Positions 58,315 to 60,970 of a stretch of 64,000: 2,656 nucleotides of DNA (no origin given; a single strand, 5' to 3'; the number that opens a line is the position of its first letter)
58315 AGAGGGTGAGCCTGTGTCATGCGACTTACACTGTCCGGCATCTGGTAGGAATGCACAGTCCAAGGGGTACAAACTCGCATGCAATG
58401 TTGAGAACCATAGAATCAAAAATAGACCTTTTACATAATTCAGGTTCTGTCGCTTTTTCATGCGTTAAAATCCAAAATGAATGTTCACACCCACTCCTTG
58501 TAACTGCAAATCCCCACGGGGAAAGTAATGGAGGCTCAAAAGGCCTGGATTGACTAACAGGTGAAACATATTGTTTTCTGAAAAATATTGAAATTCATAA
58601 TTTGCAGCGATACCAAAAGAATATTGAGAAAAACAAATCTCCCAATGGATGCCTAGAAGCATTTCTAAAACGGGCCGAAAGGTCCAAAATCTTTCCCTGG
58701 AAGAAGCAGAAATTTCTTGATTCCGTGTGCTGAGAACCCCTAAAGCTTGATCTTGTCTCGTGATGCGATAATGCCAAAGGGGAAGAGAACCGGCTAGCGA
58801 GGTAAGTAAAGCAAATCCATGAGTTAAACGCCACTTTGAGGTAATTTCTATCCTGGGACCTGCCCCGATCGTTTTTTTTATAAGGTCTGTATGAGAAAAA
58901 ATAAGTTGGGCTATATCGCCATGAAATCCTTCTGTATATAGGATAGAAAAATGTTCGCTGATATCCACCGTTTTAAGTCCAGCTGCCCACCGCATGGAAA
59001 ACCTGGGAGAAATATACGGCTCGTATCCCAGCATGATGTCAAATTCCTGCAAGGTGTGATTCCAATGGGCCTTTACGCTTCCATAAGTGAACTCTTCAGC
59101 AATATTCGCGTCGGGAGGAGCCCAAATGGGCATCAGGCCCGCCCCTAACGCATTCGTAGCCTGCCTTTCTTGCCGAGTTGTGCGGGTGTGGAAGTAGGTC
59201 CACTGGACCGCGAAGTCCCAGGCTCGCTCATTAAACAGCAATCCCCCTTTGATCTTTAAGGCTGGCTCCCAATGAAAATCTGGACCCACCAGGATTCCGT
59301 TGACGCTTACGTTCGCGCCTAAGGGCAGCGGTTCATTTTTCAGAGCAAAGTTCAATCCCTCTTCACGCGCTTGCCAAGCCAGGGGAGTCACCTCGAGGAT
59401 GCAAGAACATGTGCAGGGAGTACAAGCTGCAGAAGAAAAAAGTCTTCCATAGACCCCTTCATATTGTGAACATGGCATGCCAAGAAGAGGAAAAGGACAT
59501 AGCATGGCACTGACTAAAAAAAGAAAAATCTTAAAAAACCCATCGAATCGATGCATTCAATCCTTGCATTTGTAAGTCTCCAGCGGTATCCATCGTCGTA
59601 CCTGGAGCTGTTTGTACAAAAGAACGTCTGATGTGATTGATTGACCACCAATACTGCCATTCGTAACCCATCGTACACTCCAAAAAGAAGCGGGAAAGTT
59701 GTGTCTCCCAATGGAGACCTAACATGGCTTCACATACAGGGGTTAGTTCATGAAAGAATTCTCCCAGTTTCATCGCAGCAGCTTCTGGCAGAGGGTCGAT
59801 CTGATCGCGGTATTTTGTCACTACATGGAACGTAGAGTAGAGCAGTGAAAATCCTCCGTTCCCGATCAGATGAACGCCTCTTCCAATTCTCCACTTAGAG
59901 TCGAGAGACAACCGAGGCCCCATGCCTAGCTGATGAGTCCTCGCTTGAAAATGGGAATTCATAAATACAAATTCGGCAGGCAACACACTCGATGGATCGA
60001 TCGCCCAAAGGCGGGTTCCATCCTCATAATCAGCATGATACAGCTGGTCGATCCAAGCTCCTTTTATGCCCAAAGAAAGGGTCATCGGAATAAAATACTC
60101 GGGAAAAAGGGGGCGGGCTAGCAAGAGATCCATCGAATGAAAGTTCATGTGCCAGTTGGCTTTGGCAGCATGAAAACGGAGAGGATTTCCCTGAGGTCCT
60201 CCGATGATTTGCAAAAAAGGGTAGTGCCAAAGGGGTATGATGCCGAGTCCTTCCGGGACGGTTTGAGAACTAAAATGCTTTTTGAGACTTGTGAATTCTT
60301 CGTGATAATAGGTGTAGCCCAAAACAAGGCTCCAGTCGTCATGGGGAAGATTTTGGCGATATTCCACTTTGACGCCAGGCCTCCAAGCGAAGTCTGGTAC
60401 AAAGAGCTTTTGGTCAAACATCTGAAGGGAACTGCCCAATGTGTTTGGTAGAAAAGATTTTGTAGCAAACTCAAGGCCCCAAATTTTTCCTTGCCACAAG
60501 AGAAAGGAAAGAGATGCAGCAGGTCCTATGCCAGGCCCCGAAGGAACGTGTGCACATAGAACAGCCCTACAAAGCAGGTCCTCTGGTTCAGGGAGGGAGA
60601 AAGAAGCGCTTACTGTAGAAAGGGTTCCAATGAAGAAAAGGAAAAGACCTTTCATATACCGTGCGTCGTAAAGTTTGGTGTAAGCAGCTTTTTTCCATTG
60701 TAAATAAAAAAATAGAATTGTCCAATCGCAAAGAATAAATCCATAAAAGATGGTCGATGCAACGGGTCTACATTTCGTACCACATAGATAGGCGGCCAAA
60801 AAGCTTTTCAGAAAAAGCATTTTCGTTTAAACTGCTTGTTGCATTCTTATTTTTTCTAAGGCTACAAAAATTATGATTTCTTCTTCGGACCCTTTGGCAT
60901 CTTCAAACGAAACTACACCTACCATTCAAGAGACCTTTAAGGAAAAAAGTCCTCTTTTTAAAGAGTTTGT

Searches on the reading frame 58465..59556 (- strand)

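Call 81: search_protein_families(library=pfam, proteins=[window:58465-59556:-], max_evalue=1e-8)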
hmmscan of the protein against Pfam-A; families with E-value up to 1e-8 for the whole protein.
window:58465-59556:- (363 aa): 1 family
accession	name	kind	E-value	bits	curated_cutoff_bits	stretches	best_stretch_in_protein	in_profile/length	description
PF05150.18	Legionella_OMP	-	1.5e-22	80.3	25.4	1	92-331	44-254/281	Legionella pneumophila major outer membrane protein precursor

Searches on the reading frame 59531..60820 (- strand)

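Call 81: search_protein_families(library=pfam, proteins=[window:59531-60820:-], max_evalue=1e-8)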
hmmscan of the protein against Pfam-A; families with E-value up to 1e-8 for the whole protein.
window:59531-60820:- (429 aa): 1 family
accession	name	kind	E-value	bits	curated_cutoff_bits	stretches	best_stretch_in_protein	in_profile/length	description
PF05150.18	Legionella_OMP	-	1.5e-20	73.8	25.4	1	136-429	38-281/281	Legionella pneumophila major outer membrane protein precursor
